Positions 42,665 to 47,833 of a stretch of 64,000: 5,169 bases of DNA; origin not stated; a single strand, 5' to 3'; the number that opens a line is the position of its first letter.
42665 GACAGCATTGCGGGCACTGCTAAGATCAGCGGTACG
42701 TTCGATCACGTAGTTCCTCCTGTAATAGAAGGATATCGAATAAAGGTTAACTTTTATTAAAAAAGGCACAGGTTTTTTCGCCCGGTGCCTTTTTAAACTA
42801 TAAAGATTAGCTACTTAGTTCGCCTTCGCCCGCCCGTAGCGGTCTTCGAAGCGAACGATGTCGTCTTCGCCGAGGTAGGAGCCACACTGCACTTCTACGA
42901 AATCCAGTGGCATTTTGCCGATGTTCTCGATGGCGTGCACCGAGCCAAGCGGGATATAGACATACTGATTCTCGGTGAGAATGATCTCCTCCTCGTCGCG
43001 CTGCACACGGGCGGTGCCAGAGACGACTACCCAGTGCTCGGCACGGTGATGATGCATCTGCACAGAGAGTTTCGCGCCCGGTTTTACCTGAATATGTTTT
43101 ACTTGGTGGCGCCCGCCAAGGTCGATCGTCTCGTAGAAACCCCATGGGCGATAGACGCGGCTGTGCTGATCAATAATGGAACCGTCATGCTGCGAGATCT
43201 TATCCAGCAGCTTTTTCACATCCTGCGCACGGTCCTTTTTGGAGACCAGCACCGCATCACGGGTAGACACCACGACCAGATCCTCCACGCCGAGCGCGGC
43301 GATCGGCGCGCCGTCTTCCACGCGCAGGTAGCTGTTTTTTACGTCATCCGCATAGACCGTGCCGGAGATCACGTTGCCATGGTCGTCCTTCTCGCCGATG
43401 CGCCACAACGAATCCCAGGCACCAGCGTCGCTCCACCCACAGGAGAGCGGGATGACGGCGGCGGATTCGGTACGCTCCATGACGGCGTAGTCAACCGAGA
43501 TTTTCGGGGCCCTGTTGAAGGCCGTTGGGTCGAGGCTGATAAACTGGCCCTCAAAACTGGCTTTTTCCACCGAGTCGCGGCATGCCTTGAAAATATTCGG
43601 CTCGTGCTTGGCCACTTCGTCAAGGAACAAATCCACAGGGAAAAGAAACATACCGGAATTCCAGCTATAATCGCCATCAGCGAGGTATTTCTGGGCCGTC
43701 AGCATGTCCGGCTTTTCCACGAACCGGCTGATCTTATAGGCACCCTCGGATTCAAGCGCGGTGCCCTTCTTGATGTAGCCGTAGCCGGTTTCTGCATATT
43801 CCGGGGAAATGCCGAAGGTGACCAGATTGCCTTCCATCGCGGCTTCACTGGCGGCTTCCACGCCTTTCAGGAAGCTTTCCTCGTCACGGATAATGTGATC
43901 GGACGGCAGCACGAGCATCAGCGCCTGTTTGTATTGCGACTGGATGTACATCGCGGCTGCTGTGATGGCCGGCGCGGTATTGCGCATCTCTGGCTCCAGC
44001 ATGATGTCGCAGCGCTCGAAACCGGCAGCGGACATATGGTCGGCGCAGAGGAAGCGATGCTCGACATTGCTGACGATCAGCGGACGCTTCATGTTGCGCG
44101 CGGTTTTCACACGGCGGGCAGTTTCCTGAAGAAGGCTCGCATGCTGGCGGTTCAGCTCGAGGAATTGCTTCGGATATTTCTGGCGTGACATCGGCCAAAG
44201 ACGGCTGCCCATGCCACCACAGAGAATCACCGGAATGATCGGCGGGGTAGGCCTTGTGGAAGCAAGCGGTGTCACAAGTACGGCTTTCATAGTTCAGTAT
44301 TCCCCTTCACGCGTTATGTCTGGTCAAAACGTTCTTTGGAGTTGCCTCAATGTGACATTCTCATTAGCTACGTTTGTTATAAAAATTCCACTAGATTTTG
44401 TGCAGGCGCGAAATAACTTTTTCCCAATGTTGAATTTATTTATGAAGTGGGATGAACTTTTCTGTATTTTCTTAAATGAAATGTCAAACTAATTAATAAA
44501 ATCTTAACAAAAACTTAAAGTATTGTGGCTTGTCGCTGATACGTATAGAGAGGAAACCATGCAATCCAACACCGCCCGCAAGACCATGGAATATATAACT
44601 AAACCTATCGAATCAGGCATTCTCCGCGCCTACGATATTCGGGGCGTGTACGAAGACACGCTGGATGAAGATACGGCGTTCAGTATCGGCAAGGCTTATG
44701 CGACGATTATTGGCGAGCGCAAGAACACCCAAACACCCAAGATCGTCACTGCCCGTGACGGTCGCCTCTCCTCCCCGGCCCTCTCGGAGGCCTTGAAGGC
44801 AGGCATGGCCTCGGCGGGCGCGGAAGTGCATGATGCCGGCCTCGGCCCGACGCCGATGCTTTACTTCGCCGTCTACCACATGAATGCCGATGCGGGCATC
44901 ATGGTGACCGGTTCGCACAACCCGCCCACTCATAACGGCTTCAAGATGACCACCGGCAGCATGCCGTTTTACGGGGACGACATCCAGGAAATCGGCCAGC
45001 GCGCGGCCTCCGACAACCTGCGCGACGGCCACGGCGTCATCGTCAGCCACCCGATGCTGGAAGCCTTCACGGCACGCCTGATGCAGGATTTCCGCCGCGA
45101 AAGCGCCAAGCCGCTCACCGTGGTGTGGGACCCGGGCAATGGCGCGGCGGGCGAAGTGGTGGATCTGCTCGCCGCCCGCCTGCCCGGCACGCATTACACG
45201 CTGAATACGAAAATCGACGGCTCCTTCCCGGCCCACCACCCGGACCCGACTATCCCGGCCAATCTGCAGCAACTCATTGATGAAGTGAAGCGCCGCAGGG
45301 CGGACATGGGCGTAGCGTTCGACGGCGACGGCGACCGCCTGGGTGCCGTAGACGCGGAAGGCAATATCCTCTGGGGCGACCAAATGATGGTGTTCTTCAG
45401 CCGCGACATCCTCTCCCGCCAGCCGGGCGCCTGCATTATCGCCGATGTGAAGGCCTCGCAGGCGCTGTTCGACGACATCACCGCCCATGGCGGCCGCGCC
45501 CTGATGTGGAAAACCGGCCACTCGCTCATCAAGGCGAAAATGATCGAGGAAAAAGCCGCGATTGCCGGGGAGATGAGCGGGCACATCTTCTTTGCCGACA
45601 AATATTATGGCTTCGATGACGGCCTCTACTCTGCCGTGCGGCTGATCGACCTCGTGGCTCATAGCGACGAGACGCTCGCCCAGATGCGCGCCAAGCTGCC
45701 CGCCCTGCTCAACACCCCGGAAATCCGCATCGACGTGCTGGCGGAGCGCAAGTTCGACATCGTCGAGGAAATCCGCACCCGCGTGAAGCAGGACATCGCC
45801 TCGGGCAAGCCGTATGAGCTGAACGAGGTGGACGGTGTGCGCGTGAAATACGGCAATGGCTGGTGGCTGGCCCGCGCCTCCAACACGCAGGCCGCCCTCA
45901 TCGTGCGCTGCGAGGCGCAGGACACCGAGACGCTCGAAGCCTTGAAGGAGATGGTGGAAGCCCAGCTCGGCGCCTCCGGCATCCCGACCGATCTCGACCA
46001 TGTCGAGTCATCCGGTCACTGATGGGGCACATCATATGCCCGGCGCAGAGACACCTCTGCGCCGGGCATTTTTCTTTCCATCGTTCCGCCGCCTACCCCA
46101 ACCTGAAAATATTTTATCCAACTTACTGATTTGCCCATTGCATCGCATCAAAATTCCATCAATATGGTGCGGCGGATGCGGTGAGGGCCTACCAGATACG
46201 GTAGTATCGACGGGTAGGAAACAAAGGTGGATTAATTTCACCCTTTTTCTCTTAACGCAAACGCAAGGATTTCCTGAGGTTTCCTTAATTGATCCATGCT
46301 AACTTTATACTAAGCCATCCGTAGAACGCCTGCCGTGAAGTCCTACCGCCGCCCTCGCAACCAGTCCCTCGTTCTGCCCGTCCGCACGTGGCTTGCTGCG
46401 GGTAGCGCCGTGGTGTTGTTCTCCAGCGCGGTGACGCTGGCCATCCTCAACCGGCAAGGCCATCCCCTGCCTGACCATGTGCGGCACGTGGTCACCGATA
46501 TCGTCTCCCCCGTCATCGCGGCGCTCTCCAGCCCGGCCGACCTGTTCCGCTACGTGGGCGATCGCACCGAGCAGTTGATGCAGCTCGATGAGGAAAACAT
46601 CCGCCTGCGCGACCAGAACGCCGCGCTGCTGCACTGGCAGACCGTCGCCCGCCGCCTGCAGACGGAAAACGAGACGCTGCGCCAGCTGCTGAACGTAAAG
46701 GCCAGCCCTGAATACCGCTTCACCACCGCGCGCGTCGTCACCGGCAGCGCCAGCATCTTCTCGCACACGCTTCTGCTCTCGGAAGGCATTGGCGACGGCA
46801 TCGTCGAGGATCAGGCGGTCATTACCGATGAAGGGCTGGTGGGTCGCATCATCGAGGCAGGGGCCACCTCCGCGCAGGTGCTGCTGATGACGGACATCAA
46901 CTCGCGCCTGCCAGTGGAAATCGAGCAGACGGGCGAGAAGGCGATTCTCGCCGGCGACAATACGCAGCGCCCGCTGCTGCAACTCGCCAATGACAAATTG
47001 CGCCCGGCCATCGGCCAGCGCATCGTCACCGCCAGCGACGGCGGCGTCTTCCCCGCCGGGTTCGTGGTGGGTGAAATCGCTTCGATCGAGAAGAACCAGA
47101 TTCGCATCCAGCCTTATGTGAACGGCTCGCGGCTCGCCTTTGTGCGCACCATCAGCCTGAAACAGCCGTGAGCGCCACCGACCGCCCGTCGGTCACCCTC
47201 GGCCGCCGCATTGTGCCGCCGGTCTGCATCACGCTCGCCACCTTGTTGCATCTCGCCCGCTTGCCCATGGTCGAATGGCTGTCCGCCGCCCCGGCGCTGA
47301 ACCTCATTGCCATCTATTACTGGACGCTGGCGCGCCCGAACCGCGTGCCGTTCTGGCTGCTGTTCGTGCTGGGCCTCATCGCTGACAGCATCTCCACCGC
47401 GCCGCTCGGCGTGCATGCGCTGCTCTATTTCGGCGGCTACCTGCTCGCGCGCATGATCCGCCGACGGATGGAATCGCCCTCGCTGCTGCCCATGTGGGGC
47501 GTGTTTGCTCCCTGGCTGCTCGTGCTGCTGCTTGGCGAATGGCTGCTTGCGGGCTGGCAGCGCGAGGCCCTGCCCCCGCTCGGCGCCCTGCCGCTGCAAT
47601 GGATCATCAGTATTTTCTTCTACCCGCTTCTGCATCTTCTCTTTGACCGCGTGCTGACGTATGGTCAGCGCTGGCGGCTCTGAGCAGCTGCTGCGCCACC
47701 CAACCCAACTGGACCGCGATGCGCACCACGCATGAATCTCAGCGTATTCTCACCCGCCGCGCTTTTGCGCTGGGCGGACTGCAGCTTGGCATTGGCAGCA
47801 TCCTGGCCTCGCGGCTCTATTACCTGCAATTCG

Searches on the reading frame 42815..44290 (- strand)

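Call 12: search_protein_families(library=pfam, proteins=[window:42815-44290:-], max_evalue=0.001)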
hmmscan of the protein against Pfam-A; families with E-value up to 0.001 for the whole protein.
window:42815-44290:- (491 aa): 6 families
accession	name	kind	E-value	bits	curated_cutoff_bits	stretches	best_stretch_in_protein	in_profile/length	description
PF00483.29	NTP_transferase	-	9.7e-55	186.2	21.2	1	20-302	2-242/245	Nucleotidyl transferase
PF01050.24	MannoseP_isomer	-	4.7e-53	178.7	23.6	1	373-483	6-116/116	Mannose-6-phosphate isomerase C-terminal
PF22640.1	ManC_GMP_beta-helix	-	6e-14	52.1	27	1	326-364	16-54/55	MannoseP isomerase/GMP-like beta-helix domain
PF07883.17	Cupin_2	-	5.5e-12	45.7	27.2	1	400-467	3-69/70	Cupin domain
PF12804.13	NTP_transf_3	-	4.6e-05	24.1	27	1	21-147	2-111/160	MobA-like NTP transferase domain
PF14667.12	Polysacc_synt_C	-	9e-05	23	28.7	1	385-462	8-93/111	Polysaccharide biosynthesis C-terminal domain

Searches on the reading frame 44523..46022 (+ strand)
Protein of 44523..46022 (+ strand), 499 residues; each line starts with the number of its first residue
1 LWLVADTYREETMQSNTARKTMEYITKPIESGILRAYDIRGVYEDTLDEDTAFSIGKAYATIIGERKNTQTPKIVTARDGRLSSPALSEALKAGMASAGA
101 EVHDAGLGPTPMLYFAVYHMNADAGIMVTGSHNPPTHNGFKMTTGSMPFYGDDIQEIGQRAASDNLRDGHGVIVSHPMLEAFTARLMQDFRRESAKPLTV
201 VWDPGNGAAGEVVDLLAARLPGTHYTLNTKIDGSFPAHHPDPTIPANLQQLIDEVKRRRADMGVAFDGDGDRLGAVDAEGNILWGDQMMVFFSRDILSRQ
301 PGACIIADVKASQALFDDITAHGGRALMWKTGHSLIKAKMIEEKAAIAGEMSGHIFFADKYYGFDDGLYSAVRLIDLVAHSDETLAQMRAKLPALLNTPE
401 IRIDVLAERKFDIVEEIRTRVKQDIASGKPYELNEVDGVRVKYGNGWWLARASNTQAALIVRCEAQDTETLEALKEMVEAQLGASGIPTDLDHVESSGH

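Call 12: search_protein_families(library=pfam, proteins=[window:44523-46022:+], max_evalue=0.001)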
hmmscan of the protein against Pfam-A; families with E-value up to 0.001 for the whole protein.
window:44523-46022:+ (499 aa): 4 families
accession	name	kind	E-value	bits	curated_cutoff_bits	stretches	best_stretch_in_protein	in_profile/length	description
PF02878.22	PGM_PMM_I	-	2.3e-34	118.5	22.5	1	35-164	5-134/138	Phosphoglucomutase/phosphomannomutase, alpha/beta/alpha domain I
PF02880.22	PGM_PMM_III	-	1.1e-23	84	20.7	1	284-392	1-111/115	Phosphoglucomutase/phosphomannomutase, alpha/beta/alpha domain III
PF02879.22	PGM_PMM_II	-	1.1e-21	77.7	29.3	1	181-280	2-103/103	Phosphoglucomutase/phosphomannomutase, alpha/beta/alpha domain II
PF00408.26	PGM_PMM_IV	-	3.2e-12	46.8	23.1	1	403-480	4-67/68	Phosphoglucomutase/phosphomannomutase, C-terminal domain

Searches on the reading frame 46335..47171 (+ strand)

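Call 12: search_protein_families(library=pfam, proteins=[window:46335-47171:+], max_evalue=0.001)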
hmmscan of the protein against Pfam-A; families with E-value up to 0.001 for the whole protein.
window:46335-47171:+ (278 aa): 1 family
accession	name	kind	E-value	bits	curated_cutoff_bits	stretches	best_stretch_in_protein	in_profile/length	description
PF04085.20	MreC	-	1.1e-28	100.3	28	1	134-271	1-144/147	Rod shape-determining protein MreC, barrel core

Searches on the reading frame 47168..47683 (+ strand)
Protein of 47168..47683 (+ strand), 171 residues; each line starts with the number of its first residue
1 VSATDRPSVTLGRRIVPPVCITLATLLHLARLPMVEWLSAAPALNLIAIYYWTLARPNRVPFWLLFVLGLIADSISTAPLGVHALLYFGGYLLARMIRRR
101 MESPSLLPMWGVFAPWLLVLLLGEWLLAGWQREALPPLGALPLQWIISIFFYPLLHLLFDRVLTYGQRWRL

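Call 12: search_protein_families(library=pfam, proteins=[window:47168-47683:+], max_evalue=0.001)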
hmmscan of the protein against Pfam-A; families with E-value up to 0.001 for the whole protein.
window:47168-47683:+ (171 aa): 1 family
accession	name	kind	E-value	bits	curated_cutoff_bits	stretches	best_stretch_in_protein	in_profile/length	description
PF04093.17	MreD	-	1.7e-10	41.7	24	1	16-159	9-155/158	rod shape-determining protein MreD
